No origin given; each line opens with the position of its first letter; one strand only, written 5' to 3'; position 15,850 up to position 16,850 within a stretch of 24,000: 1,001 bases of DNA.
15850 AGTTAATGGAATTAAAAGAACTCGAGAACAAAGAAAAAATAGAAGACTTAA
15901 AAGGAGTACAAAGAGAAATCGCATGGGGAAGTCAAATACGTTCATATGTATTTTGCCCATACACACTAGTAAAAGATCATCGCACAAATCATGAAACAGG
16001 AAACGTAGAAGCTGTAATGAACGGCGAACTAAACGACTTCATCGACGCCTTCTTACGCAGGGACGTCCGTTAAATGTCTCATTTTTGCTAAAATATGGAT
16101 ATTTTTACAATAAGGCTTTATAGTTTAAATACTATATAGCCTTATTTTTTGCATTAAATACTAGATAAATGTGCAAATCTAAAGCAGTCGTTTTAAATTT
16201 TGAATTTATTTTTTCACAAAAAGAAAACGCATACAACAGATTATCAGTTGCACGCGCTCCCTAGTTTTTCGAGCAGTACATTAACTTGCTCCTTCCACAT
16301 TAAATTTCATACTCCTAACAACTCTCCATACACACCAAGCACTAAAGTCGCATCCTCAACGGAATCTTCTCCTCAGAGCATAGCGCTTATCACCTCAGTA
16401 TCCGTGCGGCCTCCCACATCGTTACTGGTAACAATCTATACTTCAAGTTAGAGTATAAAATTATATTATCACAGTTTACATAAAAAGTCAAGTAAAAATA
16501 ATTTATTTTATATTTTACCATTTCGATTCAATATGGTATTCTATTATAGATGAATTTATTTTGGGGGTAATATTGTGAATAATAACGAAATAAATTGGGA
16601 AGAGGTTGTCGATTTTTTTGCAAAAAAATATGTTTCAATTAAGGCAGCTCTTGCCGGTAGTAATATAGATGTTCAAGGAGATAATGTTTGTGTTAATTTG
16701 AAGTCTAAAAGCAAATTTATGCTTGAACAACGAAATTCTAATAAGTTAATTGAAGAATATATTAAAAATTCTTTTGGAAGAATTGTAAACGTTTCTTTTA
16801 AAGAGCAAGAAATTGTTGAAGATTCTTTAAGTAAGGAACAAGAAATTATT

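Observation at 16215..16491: An orphan ~240-nt G-rich, GGA-dense RNA gene candidate on the minus strand between prfB and polC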

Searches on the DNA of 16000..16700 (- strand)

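Call 4: search_rna_families(source=window, start=16000, end=16700, threshold=evalue, max_evalue=10, show_alignments=3)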
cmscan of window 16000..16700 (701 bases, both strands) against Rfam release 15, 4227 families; matches with E-value up to 10: 11.
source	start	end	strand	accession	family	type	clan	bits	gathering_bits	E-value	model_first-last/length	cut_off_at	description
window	16108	16198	-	RF02319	TtnuHACA12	Gene; snRNA; snoRNA; HACA-box;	-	23.6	80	0.59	1-131/131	no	Tetrahymena snoRNA TtnuHACA12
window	16010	16163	-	RF00553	SCARNA1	Gene; snRNA; snoRNA; scaRNA;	-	19.5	45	1.3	1-166/166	no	Small Cajal body specific RNA 1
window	16146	16222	-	RF04184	BTnc060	Gene; sRNA;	-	18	228.9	3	23-106/213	no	Bacteroides sRNA BTnc060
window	16109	16150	+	RF02451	ncr1241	Gene; sRNA;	-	16.9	60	4.5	1-63/63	no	Bacillus sRNA ncr1241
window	16093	16190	+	RF00041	Entero_OriR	Cis-reg;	-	16.6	80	1.1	1-121/121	no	Enteroviral 3' UTR element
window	16075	16143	-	RF02715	sno_ncR1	Gene; snRNA; snoRNA; HACA-box;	-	16.6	94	6.8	1-111/111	no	Small nucleolar RNA ncR1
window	16090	16146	-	RF02451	ncr1241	Gene; sRNA;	-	16.3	60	6.2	1-63/63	no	Bacillus sRNA ncr1241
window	16159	16275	-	RF02176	SMAD5-AS1_4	Gene; lncRNA;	-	14.6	50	9.8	1-173/173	no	SMAD5 antisense RNA 1 conserved region 4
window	16095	16148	-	RF02591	Spy1786666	Gene; sRNA;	-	14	64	9.3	1-87/87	no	S. pyogenes small RNA 1786666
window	16371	16410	-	RF01126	sR41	Gene; snRNA; snoRNA; CD-box;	-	12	54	3.4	1-53/53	no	Small nucleolar RNA sR41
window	16371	16429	-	RF01145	sR14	Gene; snRNA; snoRNA; CD-box;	-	9.4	38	9.9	1-54/54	no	Small nucleolar RNA sR14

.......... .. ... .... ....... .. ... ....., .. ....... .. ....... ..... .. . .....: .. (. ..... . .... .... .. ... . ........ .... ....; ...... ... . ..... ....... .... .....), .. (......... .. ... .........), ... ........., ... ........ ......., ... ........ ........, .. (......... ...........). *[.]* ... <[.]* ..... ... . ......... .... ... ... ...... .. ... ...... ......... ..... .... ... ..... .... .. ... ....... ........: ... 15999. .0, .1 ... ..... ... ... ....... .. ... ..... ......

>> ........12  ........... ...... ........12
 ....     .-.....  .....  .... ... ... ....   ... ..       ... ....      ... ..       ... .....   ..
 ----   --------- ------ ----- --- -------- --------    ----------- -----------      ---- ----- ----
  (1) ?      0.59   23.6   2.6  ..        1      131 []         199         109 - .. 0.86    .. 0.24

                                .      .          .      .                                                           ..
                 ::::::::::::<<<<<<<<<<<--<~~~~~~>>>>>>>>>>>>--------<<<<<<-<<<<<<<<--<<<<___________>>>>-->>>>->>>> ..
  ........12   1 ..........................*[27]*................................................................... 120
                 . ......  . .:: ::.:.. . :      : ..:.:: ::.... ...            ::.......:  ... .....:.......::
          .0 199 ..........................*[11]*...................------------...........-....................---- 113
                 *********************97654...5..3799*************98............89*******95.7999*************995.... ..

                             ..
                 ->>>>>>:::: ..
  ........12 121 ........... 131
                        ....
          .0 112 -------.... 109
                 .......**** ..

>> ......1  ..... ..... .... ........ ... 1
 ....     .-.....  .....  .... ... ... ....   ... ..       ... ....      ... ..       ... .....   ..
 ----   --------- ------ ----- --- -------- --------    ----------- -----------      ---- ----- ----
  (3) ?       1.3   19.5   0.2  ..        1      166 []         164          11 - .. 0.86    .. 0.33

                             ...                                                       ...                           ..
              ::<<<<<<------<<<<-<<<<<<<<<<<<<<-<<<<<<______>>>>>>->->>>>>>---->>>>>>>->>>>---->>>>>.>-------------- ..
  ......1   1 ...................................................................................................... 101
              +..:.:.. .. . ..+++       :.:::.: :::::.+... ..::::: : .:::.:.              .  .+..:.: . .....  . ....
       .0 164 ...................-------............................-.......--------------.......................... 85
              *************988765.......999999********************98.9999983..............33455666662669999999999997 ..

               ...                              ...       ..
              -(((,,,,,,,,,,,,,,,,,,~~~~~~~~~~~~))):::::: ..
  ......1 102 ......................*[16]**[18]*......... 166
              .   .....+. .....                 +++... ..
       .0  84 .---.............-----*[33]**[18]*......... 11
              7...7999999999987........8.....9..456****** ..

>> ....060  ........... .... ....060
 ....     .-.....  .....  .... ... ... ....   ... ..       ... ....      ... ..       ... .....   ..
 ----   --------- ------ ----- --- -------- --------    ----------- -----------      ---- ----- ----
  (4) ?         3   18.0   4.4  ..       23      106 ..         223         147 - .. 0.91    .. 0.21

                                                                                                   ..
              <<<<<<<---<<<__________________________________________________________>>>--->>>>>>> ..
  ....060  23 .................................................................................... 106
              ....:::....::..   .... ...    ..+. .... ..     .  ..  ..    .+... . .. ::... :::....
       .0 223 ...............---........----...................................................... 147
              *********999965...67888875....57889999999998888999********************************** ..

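Call 53: build_rna_model(alignment_id=A5, structure=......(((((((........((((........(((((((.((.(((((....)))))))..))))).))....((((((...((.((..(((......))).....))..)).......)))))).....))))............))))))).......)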
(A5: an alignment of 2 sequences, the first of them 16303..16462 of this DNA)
Model R1 built from alignment A5 (2 sequences, 161 columns); structure: as given.
model positions 161; base pairs 38; branch points 1; effective number of sequences 0.92; information 0.59 bits per position. Calibrated on 0.2 Mb of random sequence (short: E-values are rough).
structure used (alignment columns):
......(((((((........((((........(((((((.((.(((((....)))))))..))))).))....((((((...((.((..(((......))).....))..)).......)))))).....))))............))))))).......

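Call 54: search_with_rna_model(model_id=R1, sources=[window, L001, L002, L003, L081, L082, L083, L084, L085, L086, L087, L088, L089, L090, L091, L092, L093, L094, L095], max_evalue=1, make_alignment=true)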
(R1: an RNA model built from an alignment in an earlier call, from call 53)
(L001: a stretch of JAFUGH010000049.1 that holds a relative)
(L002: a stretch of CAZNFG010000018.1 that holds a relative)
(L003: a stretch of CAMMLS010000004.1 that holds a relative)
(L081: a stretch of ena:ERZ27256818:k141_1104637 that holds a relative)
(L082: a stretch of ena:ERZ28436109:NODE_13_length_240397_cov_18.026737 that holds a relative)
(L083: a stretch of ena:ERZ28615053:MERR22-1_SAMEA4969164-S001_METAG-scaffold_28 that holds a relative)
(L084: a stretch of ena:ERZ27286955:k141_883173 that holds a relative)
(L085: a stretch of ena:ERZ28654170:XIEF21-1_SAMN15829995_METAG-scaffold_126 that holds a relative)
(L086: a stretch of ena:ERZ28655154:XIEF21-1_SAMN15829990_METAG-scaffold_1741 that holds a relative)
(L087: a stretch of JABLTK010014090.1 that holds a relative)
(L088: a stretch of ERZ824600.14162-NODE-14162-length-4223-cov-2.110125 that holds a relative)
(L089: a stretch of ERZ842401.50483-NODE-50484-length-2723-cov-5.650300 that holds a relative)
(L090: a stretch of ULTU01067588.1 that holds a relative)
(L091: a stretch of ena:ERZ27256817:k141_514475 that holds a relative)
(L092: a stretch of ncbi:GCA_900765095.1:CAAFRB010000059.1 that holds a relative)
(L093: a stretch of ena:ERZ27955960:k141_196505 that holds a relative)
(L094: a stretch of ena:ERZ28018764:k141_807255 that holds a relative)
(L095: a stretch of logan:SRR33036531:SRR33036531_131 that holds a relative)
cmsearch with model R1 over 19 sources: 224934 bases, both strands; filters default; matches with E-value up to 1: 15.
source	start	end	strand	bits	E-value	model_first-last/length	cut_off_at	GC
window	16302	16462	-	197.5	3.8e-53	1-161/161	no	0.42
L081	4634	4792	-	189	9.8e-51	1-161/161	no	0.44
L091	3720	3875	-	97.3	1.2e-24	1-161/161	no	0.38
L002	7125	7278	-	90.1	1.3e-22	1-161/161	no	0.39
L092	3722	3873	-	89.4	2e-22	1-161/161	no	0.33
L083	4726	4878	-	86.1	1.8e-21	1-161/161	no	0.33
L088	347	491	-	55.5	9.2e-13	1-161/161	no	0.37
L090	6735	6879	-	54.7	1.5e-12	1-161/161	no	0.38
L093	2472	2616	-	54.7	1.5e-12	1-161/161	no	0.38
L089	350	491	-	51.8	1e-11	1-161/161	no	0.35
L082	4703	4865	-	50.4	2.6e-11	1-161/161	no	0.47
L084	4487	4635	-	41.8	7.1e-09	1-161/161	no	0.34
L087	1981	2129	-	41.8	7.1e-09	1-161/161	no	0.34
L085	11091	11170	+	17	0.082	1-161/161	no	0.32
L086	10417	10496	+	17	0.082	1-161/161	no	0.32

Alignment A6: 15 matches aligned to the model, 185 columns, each read 5' to 3' on its own strand. Consensus structure (alignment columns), stored with it:
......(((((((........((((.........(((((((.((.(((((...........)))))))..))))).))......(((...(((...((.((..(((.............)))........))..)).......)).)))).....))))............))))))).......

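Call 55: search_with_rna_model(model_id=R1, sources=[window, L002, L081, L082, L083, L084, L088, L089, L091, L092, L093], max_evalue=0.00001, make_alignment=true)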
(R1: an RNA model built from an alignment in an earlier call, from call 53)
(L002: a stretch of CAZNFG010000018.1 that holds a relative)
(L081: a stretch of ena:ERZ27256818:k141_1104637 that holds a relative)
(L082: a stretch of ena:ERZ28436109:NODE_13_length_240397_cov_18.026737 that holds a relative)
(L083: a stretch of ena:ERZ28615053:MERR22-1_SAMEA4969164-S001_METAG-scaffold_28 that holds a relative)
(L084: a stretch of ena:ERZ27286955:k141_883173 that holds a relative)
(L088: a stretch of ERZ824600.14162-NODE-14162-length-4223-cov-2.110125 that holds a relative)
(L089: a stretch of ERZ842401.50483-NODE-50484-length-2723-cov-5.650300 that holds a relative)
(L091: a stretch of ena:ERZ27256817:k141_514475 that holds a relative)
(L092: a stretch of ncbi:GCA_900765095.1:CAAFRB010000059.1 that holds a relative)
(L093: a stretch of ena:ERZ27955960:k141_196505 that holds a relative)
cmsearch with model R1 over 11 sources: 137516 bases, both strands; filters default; matches with E-value up to 0.00001: 11.
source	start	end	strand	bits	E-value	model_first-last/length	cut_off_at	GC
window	16302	16462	-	197.5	2.3e-53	1-161/161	no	0.42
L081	4634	4792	-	189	6e-51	1-161/161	no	0.44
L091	3720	3875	-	97.3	7.2e-25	1-161/161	no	0.38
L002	7125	7278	-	90.1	7.8e-23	1-161/161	no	0.39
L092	3722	3873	-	89.4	1.2e-22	1-161/161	no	0.33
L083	4726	4878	-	86.1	1.1e-21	1-161/161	no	0.33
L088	347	491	-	55.5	5.6e-13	1-161/161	no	0.37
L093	2472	2616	-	54.7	9.2e-13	1-161/161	no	0.38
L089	350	491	-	51.8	6.1e-12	1-161/161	no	0.35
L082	4703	4865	-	50.4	1.6e-11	1-161/161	no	0.47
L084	4487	4635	-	41.8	4.3e-09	1-161/161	no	0.34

Alignment A7: 11 matches aligned to the model, 172 columns, each read 5' to 3' on its own strand. Consensus structure (alignment columns), stored with it:
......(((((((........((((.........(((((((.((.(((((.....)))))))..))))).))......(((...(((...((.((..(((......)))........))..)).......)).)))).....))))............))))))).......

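Call 74: search_with_rna_model(model_id=R1, sources=[L003, L004, L005, L006, L007, L008, L009, L010, L011, L012, L013, L014, L021, L024, L027, L036, L043, L055, L074, L075, L049, L094, L095, L085, L001], max_evalue=1)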
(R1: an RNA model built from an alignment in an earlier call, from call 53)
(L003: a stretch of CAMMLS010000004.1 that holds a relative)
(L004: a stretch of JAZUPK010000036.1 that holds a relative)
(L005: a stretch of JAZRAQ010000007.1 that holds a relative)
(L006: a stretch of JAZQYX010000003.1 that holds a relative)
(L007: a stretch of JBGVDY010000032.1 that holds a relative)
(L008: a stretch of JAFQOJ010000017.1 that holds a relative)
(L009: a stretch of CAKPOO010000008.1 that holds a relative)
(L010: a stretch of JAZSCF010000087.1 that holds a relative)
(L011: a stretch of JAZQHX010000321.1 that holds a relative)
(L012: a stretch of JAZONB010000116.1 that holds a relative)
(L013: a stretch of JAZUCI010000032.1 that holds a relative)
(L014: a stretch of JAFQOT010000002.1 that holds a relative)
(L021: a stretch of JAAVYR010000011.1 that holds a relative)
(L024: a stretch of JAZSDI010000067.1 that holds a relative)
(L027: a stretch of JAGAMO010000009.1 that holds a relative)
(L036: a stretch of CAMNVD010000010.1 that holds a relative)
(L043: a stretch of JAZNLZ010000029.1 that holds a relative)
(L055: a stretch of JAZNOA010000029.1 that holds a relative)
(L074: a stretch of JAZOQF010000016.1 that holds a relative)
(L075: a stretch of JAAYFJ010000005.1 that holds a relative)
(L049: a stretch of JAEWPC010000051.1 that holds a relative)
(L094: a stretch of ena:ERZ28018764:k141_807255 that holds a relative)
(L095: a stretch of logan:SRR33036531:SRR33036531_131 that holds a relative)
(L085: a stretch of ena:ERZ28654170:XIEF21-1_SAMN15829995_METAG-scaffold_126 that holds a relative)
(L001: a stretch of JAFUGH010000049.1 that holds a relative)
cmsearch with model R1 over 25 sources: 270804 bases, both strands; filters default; matches with E-value up to 1: 1.
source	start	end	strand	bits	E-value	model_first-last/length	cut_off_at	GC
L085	11091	11170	+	17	0.099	1-161/161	no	0.32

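Call 88: search_with_rna_model(model_id=R1, source=L098, filters=off, max_evalue=10, show_alignments=2)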
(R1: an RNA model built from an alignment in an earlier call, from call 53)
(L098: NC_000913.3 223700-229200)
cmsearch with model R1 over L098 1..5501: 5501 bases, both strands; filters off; matches with E-value up to 10: 7.
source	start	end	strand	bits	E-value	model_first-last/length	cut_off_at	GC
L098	36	77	+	9.4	0.28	1-161/161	no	0.24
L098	35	76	-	8.3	0.58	1-161/161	no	0.21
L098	4795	4828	+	7.2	1.2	1-161/161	no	0.38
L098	4153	4197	+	7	1.3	1-161/161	no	0.47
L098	1934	1972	-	6.4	2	1-161/161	no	0.28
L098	1901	1954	+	6.3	2.2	1-161/161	no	0.39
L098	5336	5451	-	4.2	8.8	1-161/161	no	0.37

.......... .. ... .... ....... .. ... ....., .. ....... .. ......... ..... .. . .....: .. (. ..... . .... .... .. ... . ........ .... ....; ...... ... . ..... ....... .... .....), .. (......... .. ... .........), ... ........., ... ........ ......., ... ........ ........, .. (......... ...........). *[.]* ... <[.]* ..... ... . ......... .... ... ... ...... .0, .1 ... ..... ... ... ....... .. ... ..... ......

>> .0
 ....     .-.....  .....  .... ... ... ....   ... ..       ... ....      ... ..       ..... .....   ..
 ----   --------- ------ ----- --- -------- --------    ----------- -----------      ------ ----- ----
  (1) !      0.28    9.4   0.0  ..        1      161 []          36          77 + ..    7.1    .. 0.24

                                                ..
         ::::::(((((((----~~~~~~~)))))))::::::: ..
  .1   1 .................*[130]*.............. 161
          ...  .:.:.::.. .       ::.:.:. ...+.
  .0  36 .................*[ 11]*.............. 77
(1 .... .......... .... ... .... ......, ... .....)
